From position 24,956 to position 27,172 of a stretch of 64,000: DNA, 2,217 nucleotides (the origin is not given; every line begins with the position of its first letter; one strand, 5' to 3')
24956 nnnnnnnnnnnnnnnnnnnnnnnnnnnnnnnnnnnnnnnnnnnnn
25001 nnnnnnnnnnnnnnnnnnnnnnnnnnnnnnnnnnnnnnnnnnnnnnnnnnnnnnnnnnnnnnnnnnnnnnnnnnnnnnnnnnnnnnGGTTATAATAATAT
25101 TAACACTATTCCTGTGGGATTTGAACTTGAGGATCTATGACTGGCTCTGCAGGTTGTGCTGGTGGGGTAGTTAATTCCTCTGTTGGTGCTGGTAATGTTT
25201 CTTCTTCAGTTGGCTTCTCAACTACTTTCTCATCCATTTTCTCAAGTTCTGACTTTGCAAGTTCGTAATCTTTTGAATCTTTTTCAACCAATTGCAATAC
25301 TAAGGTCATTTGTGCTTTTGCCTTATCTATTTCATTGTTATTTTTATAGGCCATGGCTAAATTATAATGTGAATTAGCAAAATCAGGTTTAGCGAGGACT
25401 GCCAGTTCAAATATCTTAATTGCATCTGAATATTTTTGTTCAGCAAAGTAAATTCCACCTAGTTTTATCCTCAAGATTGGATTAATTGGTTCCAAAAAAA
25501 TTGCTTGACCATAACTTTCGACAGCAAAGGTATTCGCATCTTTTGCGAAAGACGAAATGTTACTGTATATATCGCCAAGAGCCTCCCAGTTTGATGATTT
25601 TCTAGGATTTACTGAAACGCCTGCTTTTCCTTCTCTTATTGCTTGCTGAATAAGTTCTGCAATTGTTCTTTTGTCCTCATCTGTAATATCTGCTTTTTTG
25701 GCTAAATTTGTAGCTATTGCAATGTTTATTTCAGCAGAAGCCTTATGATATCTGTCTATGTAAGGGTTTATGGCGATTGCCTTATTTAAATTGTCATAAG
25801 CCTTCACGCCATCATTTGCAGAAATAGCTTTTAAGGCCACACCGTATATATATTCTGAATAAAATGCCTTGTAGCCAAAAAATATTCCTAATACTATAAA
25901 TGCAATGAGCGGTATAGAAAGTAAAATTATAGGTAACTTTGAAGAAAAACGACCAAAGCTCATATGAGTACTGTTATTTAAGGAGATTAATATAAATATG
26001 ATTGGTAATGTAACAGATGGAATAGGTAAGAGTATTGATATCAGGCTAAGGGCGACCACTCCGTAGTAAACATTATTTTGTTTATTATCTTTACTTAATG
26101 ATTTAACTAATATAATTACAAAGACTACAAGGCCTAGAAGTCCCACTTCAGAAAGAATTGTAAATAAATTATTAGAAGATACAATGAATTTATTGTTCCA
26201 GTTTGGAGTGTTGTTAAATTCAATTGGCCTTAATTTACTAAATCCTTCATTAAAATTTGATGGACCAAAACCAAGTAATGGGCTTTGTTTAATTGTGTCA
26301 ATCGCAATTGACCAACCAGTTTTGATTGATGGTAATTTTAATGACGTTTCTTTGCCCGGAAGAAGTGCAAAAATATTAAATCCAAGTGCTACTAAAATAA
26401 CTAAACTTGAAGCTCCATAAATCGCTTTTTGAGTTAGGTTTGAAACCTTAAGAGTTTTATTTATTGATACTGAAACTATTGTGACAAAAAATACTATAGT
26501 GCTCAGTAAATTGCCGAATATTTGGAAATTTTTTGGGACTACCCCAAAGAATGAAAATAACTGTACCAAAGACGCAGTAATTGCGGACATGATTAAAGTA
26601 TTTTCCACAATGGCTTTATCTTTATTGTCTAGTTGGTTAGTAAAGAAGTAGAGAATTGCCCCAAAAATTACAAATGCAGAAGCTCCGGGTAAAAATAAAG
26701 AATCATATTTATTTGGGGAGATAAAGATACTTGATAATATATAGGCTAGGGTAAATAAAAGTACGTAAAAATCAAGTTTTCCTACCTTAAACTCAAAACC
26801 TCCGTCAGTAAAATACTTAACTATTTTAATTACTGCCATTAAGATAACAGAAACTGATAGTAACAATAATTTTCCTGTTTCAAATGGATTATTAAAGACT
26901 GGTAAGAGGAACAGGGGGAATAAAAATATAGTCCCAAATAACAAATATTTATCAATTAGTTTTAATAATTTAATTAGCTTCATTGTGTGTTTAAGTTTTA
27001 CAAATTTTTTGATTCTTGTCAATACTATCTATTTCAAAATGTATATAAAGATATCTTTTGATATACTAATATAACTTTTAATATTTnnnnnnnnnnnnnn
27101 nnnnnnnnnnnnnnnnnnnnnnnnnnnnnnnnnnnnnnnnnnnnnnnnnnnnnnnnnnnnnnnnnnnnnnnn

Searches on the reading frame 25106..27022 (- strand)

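Call 93: search_protein_families(library=pfam, proteins=[window:25106-27022:-], max_evalue=0.00001)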
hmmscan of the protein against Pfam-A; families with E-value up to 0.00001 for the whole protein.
window:25106-27022:- (638 aa): 4 families
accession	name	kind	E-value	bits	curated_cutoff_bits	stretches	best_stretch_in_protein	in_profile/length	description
PF14559.12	TPR_19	-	2.3e-08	34.7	25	0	526-588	2-63/68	Tetratricopeptide repeat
PF07719.23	TPR_2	-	1.4e-07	31.6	27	0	549-580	1-32/34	Tetratricopeptide repeat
PF13414.12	TPR_11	-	5.5e-07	29.6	26.8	0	523-562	2-41/42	TPR repeat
PF13431.12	TPR_17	-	6.6e-06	26.4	24.4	0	541-569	5-33/34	Tetratricopeptide repeat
